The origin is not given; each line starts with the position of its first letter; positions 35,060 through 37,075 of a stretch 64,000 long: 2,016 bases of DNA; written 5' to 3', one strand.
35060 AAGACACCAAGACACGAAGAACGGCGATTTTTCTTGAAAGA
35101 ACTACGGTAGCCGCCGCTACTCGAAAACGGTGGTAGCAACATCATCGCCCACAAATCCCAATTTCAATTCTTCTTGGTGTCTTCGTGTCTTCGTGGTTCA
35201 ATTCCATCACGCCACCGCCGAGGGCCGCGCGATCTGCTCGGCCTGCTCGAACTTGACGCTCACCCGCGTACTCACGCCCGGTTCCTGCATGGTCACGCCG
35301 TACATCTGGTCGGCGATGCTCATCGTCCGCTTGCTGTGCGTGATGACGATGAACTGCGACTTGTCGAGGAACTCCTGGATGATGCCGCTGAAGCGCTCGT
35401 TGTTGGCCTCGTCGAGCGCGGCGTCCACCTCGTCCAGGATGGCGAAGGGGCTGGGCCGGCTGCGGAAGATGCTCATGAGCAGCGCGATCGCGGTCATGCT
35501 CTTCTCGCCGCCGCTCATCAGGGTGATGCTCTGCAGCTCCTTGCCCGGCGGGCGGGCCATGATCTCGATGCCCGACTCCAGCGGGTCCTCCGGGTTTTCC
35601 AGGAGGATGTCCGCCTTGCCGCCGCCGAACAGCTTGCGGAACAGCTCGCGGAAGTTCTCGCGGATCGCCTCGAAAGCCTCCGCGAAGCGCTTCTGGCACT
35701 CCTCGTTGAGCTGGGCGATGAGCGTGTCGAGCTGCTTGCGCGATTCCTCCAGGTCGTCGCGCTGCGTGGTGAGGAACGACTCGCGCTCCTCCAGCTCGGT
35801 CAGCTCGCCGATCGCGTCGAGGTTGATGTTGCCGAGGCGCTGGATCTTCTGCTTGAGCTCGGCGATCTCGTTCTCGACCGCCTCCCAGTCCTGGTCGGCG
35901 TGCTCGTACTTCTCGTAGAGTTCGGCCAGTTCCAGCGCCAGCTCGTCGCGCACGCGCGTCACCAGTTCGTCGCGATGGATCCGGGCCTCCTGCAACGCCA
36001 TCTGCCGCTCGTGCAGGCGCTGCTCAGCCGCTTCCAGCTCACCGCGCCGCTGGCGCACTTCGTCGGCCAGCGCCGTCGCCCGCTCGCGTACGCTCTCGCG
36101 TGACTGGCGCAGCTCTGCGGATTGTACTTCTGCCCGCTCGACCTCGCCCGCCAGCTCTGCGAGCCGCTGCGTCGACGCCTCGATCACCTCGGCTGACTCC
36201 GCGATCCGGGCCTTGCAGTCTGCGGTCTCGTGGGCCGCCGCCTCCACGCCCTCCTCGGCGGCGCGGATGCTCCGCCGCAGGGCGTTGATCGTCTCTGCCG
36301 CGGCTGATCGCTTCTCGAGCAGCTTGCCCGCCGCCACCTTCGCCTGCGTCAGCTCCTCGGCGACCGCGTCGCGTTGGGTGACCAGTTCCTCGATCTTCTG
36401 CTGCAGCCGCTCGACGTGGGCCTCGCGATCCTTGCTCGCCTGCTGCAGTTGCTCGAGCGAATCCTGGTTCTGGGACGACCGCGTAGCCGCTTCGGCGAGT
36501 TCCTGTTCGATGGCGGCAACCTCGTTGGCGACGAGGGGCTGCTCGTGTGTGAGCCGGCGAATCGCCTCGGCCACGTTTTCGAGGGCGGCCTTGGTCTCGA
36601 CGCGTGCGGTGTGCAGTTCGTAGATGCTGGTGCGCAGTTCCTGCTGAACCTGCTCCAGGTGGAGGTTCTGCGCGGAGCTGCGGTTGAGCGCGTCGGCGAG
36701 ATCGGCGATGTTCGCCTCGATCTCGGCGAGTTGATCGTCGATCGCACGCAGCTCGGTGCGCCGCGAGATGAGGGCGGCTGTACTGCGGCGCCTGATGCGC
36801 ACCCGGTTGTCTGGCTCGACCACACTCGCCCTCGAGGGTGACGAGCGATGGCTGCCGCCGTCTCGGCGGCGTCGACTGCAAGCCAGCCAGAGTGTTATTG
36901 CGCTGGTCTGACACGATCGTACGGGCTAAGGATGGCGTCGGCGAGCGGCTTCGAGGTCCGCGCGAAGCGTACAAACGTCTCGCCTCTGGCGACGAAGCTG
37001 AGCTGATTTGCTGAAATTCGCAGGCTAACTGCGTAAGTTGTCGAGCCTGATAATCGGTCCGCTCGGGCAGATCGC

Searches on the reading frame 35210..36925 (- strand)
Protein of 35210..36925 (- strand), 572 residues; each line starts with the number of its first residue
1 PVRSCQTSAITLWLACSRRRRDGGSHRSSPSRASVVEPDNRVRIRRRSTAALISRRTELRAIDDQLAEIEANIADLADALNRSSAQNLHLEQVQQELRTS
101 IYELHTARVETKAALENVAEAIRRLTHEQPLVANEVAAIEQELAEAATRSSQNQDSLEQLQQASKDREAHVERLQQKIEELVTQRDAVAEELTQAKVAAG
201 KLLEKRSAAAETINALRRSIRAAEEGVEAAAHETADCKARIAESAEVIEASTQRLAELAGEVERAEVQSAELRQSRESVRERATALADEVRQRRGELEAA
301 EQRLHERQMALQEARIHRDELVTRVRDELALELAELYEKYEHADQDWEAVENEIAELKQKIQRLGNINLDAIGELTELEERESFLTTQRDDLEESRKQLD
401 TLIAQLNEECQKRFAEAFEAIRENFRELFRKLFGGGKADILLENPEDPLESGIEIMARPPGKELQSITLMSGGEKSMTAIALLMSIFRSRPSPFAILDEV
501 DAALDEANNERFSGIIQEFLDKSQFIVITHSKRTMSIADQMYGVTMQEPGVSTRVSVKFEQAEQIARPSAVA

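Call 42: search_protein_families(library=pfam, proteins=[window:35210-36925:-], max_evalue=0.001)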
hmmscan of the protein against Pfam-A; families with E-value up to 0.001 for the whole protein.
window:35210-36925:- (572 aa): 1 family
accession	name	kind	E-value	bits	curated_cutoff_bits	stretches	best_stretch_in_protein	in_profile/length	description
PF02463.25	SMC_N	-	1.5e-26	93.7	40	1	237-552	135-219/220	RecF/RecN/SMC N terminal domain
